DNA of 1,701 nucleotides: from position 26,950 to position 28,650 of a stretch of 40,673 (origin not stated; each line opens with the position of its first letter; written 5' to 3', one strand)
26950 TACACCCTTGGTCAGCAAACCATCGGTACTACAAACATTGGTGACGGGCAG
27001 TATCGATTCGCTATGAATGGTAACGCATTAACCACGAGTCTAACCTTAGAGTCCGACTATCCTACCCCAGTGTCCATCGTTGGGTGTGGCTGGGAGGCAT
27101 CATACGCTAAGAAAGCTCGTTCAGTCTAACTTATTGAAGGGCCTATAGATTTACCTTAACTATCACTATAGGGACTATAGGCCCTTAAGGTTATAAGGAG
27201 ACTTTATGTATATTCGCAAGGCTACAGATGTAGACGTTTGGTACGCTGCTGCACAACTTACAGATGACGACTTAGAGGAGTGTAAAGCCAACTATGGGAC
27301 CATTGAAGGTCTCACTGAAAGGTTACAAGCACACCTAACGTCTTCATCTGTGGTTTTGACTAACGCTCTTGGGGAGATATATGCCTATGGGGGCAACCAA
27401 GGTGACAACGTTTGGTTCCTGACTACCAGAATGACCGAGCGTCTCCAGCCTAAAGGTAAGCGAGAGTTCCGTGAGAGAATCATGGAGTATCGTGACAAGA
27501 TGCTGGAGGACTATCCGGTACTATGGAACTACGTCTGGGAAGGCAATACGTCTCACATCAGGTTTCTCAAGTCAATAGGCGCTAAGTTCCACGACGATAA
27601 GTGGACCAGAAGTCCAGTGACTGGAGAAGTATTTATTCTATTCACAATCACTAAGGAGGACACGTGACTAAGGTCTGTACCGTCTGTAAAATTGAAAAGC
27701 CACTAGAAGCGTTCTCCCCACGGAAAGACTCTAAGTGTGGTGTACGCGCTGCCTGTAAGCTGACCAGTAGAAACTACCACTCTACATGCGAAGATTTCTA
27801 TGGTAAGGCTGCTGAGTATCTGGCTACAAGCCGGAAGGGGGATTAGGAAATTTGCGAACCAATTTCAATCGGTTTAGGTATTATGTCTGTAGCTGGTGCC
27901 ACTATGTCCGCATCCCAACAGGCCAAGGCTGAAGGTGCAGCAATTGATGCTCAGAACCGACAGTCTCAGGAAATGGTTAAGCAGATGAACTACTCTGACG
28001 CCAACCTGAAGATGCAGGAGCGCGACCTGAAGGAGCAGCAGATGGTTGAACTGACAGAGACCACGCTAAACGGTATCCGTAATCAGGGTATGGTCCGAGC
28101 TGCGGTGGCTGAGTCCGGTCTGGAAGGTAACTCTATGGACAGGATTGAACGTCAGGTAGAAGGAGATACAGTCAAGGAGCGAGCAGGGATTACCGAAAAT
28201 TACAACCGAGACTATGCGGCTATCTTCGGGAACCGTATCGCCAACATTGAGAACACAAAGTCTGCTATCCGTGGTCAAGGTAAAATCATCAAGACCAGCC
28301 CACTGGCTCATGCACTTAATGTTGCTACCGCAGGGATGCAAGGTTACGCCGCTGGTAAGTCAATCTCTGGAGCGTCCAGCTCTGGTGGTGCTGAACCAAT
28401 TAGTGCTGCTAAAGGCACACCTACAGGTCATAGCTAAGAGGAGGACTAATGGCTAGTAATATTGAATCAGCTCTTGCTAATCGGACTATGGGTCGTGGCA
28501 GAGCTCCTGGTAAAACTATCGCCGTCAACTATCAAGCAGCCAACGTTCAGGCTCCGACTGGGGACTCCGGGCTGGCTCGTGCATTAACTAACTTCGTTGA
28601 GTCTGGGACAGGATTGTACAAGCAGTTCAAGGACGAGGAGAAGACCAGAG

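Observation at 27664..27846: Stand-alone CxxC zinc-ribbon mini-protein between genes 13 and 14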

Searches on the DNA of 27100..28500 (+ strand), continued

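Call 53: search_dna_similar(query=window:27100-28500:+, collection=phages, mode=near, max_rows=60, rows=spread)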
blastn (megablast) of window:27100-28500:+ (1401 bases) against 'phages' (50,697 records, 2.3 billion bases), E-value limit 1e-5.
Records with a match: 220; places in all: 223; records where one place covers at least 80% of the query: 148.
Best place of each record, by identity: 95-99% 5; 90-95% 52; 80-90% 156; 60-80% 7.
By first word of the organism name: Escherichia 90; Salmonella 59; Enterobacter 18; Kayfunavirus 17; Citrobacter 8; Shigella 6; Klebsiella 5; Cronobacter 5; Bacteriophage 2; Morganella 1; and 9 more.
By host as written in the record: Escherichia coli 49; Salmonella enterica subsp. enterica serovar Typhi 28; - 26; Salmonella enterica subsp. enterica serovar Typhi strain BRD948 10; Enterobacter cloacae 7; Salmonella enterica subsp. enterica serovar Paratyphi C 5; Citrobacter freundii CF3 5; Klebsiella pneumoniae 4; and 57 more.
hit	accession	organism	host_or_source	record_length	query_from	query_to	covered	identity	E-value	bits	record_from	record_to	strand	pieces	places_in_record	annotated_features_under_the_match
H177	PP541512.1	Escherichia phage PSK1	Escherichia coli UPEC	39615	1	1401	100%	98.1%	0e+0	2450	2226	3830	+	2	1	internal virion protein (x3) | endonuclease VII | tail protein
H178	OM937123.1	Escherichia phage CY1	Escherichia coli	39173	1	1401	100%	86.9%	0e+0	1559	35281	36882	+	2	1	protein inside capsid B | protein inside capsid A | protein inside capsid C | tail fiber protein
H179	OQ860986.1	Salmonella phage ST3_da Silva-2023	Salmonella enterica subsp. enterica ...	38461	1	1401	100%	84.4%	0e+0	1373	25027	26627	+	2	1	internal (core) protein (x2) | hypothetical protein | internal virion protein | non-contractile tail tubular protein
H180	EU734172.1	Escherichia phage EcoDS1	Escherichia coli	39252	1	1401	88%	94.2%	0e+0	1879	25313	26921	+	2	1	14: gp14 | 13: gp13 | 13.5: gp13.5 | 15: gp15 | 12: gp12 | and 1 other names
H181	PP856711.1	Salmonella phage vB_STmST19_KE05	Salmonella enterica subsp. enterica ...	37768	1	1401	87%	94.2%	0e+0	1855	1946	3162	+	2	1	internal virion protein (x3)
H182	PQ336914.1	Salmonella phage CHRF_30116.2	Salmonella enterica subsp. enterica ...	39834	1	1401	87%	94.2%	0e+0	1850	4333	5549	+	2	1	internal virion protein (x3) | tail protein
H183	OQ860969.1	Salmonella phage ST55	Salmonella enterica subsp. enterica ...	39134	1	1401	87%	94.1%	0e+0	1844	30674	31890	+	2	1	internal (core) protein | scaffold protein | internal virion protein | non-contractile tail tubular protein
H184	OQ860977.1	Salmonella phage ST34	Salmonella enterica subsp. enterica ...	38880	1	1401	87%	94.1%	0e+0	1844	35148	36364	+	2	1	internal virion protein (x2) | scaffold protein | non-contractile tail tubular protein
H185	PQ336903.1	Salmonella phage CHRF_10023.2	Salmonella enterica subsp. enterica ...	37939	1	1401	87%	93.9%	0e+0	1833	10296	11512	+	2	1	internal virion protein (x3) | tail protein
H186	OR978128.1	Salmonella phage Vb_SalP_792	Salmonella enterica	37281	1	1401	87%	93.8%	0e+0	1828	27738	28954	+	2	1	hypothetical protein (x2) | DUF2833 domain-containing protein | non-contractile tail tubular protein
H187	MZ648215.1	Escherichia phage vB_EcoP_IMEP24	Escherichia coli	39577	1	1401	87%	93.8%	0e+0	1826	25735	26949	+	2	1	hypothetical protein | putative internal virion protein A | internal virion protein C | tail tubular protein B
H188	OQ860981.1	Salmonella phage ST17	Salmonella enterica subsp. enterica ...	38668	1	1401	86%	94.2%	0e+0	1844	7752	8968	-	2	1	internal (core) protein | scaffold protein | internal virion protein | non-contractile tail tubular protein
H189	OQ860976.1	Salmonella phage ST35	Salmonella enterica subsp. enterica ...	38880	1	1401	86%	94.2%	0e+0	1844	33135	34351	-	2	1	internal virion protein (x2) | scaffold protein | non-contractile tail tubular protein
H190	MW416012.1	Salmonella phage vB Seyj3-1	Salmonella enterica subsp. enterica ...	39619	1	1401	86%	94.0%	0e+0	1827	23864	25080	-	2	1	internal (core) protein | internal virion protein | core protein | tail tube protein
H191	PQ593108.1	Escherichia phage MirsaeidiM_Esher7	Escherichia coli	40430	1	1401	93%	84.4%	0e+0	1257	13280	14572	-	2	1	internal virion protein B | internal virion protein A | internal virion protein C | tail tube protein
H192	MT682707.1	Escherichia phage vB_EcoP_SP7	waste water from pig farming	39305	1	1401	87%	86.2%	0e+0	1301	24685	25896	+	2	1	internal virion protein B | internal virion protein A | internal virion protein C | hypothetical protein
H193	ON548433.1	Escherichia phage vB_EcoP_FFK3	Escherichia coli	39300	1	1401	85%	86.0%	0e+0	1268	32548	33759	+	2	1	hypothetical protein | DUF2833 domain-containing protein | internal virion protein C | tail tube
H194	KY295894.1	Escherichia phage vB_EcoP_F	Escherichia coli O18ac:K1:H7 ColV+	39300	1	1401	85%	85.8%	0e+0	1257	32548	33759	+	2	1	hypothetical protein | internal virion protein A | internal virion protein C | tail tube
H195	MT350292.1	Enterococcus phage EFA-1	Enterococcus faecalis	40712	1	1401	85%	85.7%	0e+0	1246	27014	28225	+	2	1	internal virion protein B | internal virion protein | internal virion protein C | tail tube protein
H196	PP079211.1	Escherichia phage phiHAO1-1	Escherichia coli APEC E13010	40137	1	1401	84%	86.7%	0e+0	1299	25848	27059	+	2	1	HAO1_gp42: internal virion protein B | HAO1_gp41: internal virion protein A | HAO1_gp43: internal virion protein C | HAO1_gp40: tail tubular protein B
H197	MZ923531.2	Salmonella phage PRF-SP1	Salmonella enterica subsp. enterica ...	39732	1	1401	86%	84.6%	0e+0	1191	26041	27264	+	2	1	internal virion protein (x2) | hypothetical protein | tail tubular protein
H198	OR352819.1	Salmonella phage PRF-SP11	Salmonella enterica subsp. enterica ...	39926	1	1401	86%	84.6%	0e+0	1191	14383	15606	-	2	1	internal virion protein (x2) | hypothetical protein | tail tubular protein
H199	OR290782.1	Salmonella phage PRF-SP8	Salmonella enterica subsp. enterica ...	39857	1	1401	86%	84.6%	0e+0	1191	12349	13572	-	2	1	internal virion protein (x2) | hypothetical protein | tail tubular protein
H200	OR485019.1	Salmonella phage STP-SP3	Salmonella enterica subsp. enterica ...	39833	1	1401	86%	84.6%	0e+0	1191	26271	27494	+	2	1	internal virion protein (x2) | hypothetical protein | tail tubular protein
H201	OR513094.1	Salmonella phage STP-SP8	Salmonella enterica subsp. enterica ...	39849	1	1401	86%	84.6%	0e+0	1191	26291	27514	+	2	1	internal virion protein (x2) | hypothetical protein | tail tubular protein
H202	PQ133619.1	Klebsiella phage P7124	Klebsiella pneumoniae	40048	1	1401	85%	85.4%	0e+0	1229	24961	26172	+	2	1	internal virion protein (x2) | hypothetical protein | tail tubular protein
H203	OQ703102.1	Escherichia phage vB_EcoP-R1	Escherichia coli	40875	1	1401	85%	85.3%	0e+0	1224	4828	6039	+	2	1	internal virion protein (x2) | hypothetical protein | tail tubular protein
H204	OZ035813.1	Kayfunavirus LM33P1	-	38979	1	1401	85%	85.2%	0e+0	1213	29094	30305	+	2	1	record has no annotation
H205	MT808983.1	Escherichia phage TM1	Escherichia coli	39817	1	1401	87%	83.7%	0e+0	1133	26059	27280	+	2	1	capsid core protein | internal virion protein | internal protein | tail tube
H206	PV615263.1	Escherichia phage vB_Eco_1RS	Escherichia coli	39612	1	1401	84%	86.1%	0e+0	1256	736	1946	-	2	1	internal virion protein (x2) | tail protein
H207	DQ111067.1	Escherichia phage K1F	-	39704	1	1401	85%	84.8%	0e+0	1191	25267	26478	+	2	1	14.0: internal virion protein | 13.0: internal virion protein | 15.0: internal virion protein | 12.0: tail tube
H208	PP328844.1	Escherichia phage 216Ecol046PP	Escherichia coli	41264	1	1401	85%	84.8%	0e+0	1185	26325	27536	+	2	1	internal virion protein (x2) | putative scaffold protein | tail tubular protein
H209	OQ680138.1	Escherichia phage PH1061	Escherichia coli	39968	1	1401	85%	84.7%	0e+0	1185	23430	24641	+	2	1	internal virion protein (x3) | tail protein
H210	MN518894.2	Escherichia virus LS2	Escherichia coli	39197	1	1401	85%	84.7%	0e+0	1179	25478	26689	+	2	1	internal virion protein (x2) | internal (core) protein | tail tubular protein B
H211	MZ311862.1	Escherichia phage vB_EcoP_LNA3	Escherichia coli K12 substrain MG1655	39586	1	1401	85%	84.5%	0e+0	1169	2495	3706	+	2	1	record has no annotation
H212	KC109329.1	Escherichia phage CLB_P1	-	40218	1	1401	85%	84.1%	0e+0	1140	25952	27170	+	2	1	internal virion protein B | internal virion protein A | internal virion protein C | tail tubular protein B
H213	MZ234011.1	Escherichia phage vB_EcoP-22664UKE3-2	Escherichia coli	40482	1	1401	85%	84.0%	0e+0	1136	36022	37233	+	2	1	internal (core) protein (x2) | internal virion protein | non-contractile tail tubular protein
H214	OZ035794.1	Kayfunavirus BDX03P1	-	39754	1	1401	85%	84.0%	0e+0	1136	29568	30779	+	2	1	record has no annotation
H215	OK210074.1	Enterobacter phage KKP_3263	Enterobacter ludwigii KKP 3083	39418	1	1401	85%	83.6%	0e+0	1106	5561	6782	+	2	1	internal virion protein (x2) | hypothetical protein | tail tubular protein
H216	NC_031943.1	Escherichia phage GA2A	Escherichia coli O:45 strain C1328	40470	26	1401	84%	83.8%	0e+0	1098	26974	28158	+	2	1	internal virion protein (x3) | tail protein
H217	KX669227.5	Escherichia phage ZG49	Escherichia coli 49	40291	1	1401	76%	88.2%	0e+0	1277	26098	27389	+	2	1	internal (core) protein (x3) | tail tubular protein B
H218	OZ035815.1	Kayfunavirus MT1B1P3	-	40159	1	1401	68%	91.5%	0e+0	1316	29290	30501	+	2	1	record has no annotation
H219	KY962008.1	Escherichia phage ST31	Escherichia coli ST130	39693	1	1401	70%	88.9%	0e+0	1199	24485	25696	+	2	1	hypothetical protein (x2) | internal virion protein | core protein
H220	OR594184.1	Escherichia phage vB_EcoM_SHAK9454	Escherichia sp.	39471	1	1401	67%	91.3%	0e+0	1281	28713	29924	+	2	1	similar to internal virion protein; phrog=1339; top_hit=NC_028880_p37 | similar to internal virion protein with endolysin domain; phrog=342; ...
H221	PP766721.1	Escherichia phage Baskent_phicoli_1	Escherichia coli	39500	1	1401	68%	89.3%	0e+0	1200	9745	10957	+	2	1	internal virion protein (x2) | internal (core) protein | tail protein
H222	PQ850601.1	Escherichia phage ElsieAttenhofer_Bas105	Escherichia coli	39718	1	1401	68%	88.4%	0e+0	1150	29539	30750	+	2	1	internal virion protein (x3) | tail protein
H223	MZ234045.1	Escherichia phage vB_EcoP-PM131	Escherichia coli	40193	1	1401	68%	87.9%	0e+0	1126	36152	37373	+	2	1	internal (core) protein (x2) | internal virion protein | non-contractile tail tubular protein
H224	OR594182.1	Escherichia phage vB_EcoM_SHAK7854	Escherichia sp.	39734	1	1401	68%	87.7%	0e+0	1115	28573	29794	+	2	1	similar to internal virion protein; phrog=1339; top_hit=NC_028880_p37 | similar to internal virion protein with endolysin domain; phrog=342; ...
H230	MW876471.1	Escherichia phage P762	Escherichia coli EC762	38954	1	1401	54%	91.9%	0e+0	1059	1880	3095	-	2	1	internal (core) protein (x2) | DNA ejectosome component | non-contractile tail tubular protein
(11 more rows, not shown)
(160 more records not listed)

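Call 54: get_annotated_region(hit=H191, flank=100)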
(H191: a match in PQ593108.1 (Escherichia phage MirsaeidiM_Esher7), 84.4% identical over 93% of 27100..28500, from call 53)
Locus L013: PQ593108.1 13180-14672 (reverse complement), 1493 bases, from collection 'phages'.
description: Escherichia phage MirsaeidiM_Esher7, complete genome.
organism: Escherichia phage MirsaeidiM_Esher7 (NCBI taxid 3384824)
taxonomy: Viruses; Duplodnaviria; Heunggongvirae; Uroviricota; Caudoviricetes; Autographiviridae; Studiervirinae; Kayfunavirus
host: Escherichia coli; source: waste water; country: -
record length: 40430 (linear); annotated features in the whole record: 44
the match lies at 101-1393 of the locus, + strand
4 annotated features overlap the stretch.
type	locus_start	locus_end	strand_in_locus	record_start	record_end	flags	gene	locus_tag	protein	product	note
CDS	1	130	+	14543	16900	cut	-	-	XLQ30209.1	tail tube protein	-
CDS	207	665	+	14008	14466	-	-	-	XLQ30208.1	internal virion protein A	-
CDS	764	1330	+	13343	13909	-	-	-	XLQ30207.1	internal virion protein B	-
CDS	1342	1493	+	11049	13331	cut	-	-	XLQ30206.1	internal virion protein C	-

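Call 58: search_dna_similar(query=L013:630-770:+, collection=phages, mode=distant, max_rows=40, max_evalue=1e-10)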
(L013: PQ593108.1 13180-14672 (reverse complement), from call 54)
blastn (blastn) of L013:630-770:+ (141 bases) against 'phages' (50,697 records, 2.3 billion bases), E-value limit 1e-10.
Records with a match: 19; places in all: 19; records where one place covers at least 80% of the query: 7.
Best place of each record, by identity: >=99% 2; 95-99% 1; 90-95% 12; 80-90% 4.
By first word of the organism name: Escherichia 15; Salmonella 3; Dickeya 1.
By host as written in the record: Escherichia coli 10; Salmonella enterica subsp. enterica serovar Typhi 3; Escherichia coli STEC O45 2; Escherichia coli 49 2; Pectobacterium polaris F171 1; Escherichia coli UPEC 1.
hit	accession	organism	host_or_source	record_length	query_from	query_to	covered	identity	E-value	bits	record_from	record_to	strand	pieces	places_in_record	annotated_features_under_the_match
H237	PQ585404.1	Escherichia phage MirsaeidiM_Esher6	Escherichia coli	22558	1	141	100%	100.0%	3e-66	255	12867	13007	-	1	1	internal virion protein A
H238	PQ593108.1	Escherichia phage MirsaeidiM_Esher7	Escherichia coli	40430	1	141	100%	100.0%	3e-66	255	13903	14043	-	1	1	internal virion protein A | internal virion protein B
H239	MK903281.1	Escherichia phage Penshu1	Escherichia coli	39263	1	139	99%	90.5%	9e-29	206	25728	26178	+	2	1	recombination endonuclease VII | internal virion protein | ribosome_binding_site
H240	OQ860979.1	Salmonella phage ST21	Salmonella enterica subsp. enterica ...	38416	1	133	94%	90.1%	7e-24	195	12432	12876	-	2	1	hypothetical protein | internal (core) protein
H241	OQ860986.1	Salmonella phage ST3_da Silva-2023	Salmonella enterica subsp. enterica ...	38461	1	133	94%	90.1%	7e-24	195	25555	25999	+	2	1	hypothetical protein | internal (core) protein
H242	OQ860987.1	Salmonella phage ST1_da Silva-2023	Salmonella enterica subsp. enterica ...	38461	1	133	94%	90.1%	7e-24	195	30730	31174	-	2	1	hypothetical protein | internal (core) protein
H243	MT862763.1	Escherichia phage vB_EcoP-U8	Escherichia coli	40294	1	133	94%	86.8%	7e-17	167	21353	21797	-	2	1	hypothetical protein (x2)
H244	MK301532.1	Escherichia phage Ro45lw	Escherichia coli STEC O45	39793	66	139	52%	93.2%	8e-23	112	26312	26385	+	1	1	hypothetical protein | putative internal virion protein B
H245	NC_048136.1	Escherichia phage Ro45lw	Escherichia coli STEC O45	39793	66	139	52%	93.2%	8e-23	112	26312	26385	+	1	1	endonuclease VII | internal virion protein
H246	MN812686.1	Dickeya phage Monomax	Pectobacterium polaris F171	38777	68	139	51%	93.1%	1e-21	108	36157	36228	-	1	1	record has no annotation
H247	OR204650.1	Escherichia phage pO91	Escherichia coli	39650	66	139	52%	89.2%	5e-19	99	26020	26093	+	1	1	hypothetical protein | internal (core) protein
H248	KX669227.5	Escherichia phage ZG49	Escherichia coli 49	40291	63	139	55%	84.4%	3e-15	86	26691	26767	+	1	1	internal (core) protein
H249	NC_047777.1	Escherichia phage ZG49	Escherichia coli 49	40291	63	139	55%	84.4%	3e-15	86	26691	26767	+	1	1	internal virion protein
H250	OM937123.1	Escherichia phage CY1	Escherichia coli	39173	66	133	48%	91.3%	7e-17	92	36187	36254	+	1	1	none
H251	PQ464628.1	Escherichia phage MirsaeidiM_Esher2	Escherichia coli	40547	66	133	48%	91.2%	2e-18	97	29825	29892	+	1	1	hypothetical protein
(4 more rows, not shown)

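Call 62: get_annotated_region(hit=H245, flank=600)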
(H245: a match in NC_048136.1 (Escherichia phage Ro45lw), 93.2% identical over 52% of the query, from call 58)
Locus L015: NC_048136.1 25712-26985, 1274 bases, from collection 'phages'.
description: Escherichia phage vB_EcoP-Ro45lw, complete genome.
organism: Escherichia phage Ro45lw (NCBI taxid 2498616)
taxonomy: Viruses; Duplodnaviria; Heunggongvirae; Uroviricota; Caudoviricetes; Autographiviridae; Studiervirinae; Kayfunavirus; Kayfunavirus Ro45lw
host: Escherichia coli STEC O45; source: non-fecal compost sample; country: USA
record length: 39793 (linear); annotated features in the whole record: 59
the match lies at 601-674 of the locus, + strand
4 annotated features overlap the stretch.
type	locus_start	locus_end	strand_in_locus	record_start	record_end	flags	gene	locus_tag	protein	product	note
CDS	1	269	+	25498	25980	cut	-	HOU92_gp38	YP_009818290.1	internal virion protein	-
CDS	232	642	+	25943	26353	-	-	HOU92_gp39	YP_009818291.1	endonuclease VII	-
CDS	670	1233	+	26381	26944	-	-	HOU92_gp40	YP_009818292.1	internal virion protein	similar to internal virion protein B:'complement(MH464253.1:16877..17464)'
CDS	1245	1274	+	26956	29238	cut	-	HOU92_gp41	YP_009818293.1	internal virion protein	AA sequence similar to locus_tag='BN930_gp38'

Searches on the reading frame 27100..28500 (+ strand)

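Call 16: search_protein_families(library=pfam, proteins=[L001:1065-1448:+, L002:1065-1463:+], max_evalue=0.01)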
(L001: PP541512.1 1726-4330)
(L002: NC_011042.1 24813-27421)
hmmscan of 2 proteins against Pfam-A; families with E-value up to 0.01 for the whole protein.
L001:1065-1448:+ (128 aa): 1 family
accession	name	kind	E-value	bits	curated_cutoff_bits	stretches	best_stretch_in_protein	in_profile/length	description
PF02945.21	Endonuclease_7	-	1.3e-16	60.7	23.6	1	46-104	6-66/82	Recombination endonuclease VII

L002:1065-1463:+ (133 aa): 1 family
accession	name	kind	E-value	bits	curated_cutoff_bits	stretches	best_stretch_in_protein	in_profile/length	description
PF02945.21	Endonuclease_7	-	2.2e-28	98.4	23.6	1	54-129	4-81/82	Recombination endonuclease VII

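Call 39: search_dna_similar(query=L002:1065-1463:+, collection=phages, mode=protein, max_rows=45, max_evalue=1e-25)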
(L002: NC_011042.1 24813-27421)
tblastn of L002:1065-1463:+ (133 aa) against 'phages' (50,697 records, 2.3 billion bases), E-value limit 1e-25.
Records with a match: 46; places in all: 46; records where one place covers at least 80% of the query: 46.
Best place of each record, by identity: >=99% 3; 95-99% 3; 90-95% 1; 80-90% 1; <60% 38.
By first word of the organism name: Klebsiella 14; Escherichia 11; Yersinia 5; Synechococcus 5; Serratia 3; Kayfunavirus 2; Hafnia 1; Enterobacter 1; Shigella 1; Salmonella 1; and 2 more.
By host as written in the record: Escherichia coli 8; - 6; Klebsiella pneumoniae 6; Yersinia enterocolitica serotype O:3 3; Klebsiella sp. M5a1 2; Escherichia coli ATCC 13706 2; Serratia marcescens wk2050 2; Synechococcus sp. MW02 2; and 14 more.
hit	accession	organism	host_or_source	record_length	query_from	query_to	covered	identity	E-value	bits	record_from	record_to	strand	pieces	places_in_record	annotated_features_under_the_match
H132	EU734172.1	Escherichia phage EcoDS1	Escherichia coli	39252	1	133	100%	100.0%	1e-85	277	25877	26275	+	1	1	13.5: gp13.5 | 14: gp14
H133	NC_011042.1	Escherichia phage EcoDS1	Escherichia coli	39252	1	133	100%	100.0%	1e-85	277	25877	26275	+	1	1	13.5: endonuclease VII | 14: internal virion protein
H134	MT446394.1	Escherichia virus TH20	Escherichia coli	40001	1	133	100%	100.0%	1e-85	277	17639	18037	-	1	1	record has no annotation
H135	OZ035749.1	Kayfunavirus PDP351P4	-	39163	1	133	100%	97.0%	9e-83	269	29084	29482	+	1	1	record has no annotation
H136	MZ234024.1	Escherichia phage vB_EcoP-101136BS1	Escherichia coli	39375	1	133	100%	97.0%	1e-82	268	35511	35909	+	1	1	endonuclease VII | internal (core) protein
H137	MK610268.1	Hafnia phage vB_HpaA_yong1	Hafnia paralvei LY-23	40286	1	133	100%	95.5%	8e-81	263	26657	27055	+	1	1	endonuclease VII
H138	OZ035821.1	Kayfunavirus PDP21P1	-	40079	1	133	100%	94.0%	5e-81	264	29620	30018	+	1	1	record has no annotation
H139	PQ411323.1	Enterobacter phage vB_VIPECLMC06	Enterobacter cloacae OMCS-22-1551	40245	1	133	100%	88.7%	9e-76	249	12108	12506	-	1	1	endonuclease VII | internal virion protein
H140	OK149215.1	Klebsiella phage vB_KpnP_IME305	Klebsiella pneumoniae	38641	2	131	98%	52.6%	4e-31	121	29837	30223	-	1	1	endonuclease VII | protein inside capsid A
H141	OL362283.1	Klebsiella phage 69101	Klebsiella pneumoniae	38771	2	131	98%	52.6%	7e-31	120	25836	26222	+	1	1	putative integration and excision endonuclease VII | scaffold protein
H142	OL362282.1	Klebsiella phage 6998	Klebsiella pneumoniae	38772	2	131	98%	52.6%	7e-31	120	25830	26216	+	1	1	putative integration and excision endonuclease VII | scaffold protein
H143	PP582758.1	Klebsiella phage vB_KM5a1-KLB7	Klebsiella sp. M5a1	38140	2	131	98%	52.6%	2e-30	119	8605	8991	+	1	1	endonuclease VII protein | internal virion protein A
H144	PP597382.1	Klebsiella phage vB_KM5a1-KLB12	Klebsiella sp. M5a1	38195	2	131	98%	52.6%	2e-30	119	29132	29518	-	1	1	recombination endonuclease VII | internal virion protein A | ribosome_binding_site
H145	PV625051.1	Klebsiella phage vB_Kpn_002_Koku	Klebsiella pneumoniae subsp. pneumoniae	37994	2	128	95%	53.1%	4e-31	121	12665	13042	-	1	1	endonuclease VII | internal virion protein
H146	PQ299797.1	Klebsiella phage Poynor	Klebsiella pneumoniae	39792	2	128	95%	52.3%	3e-30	119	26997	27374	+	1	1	endonuclease VII | internal virion protein A | ribosome_binding_site (x2)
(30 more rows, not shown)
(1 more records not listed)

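Call 64: search_protein_families(library=ncbifam, proteins=[L001:1065-1448:+], max_evalue=0.01)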
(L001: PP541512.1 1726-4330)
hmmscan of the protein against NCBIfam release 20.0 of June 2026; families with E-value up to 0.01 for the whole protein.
L001:1065-1448:+ (128 aa): 1 family
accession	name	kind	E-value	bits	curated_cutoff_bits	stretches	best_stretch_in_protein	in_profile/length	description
TIGR02646.1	TIGR02646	subfamily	0.0017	18.4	52.15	1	45-112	7-66/144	retron system putative HNH endonuclease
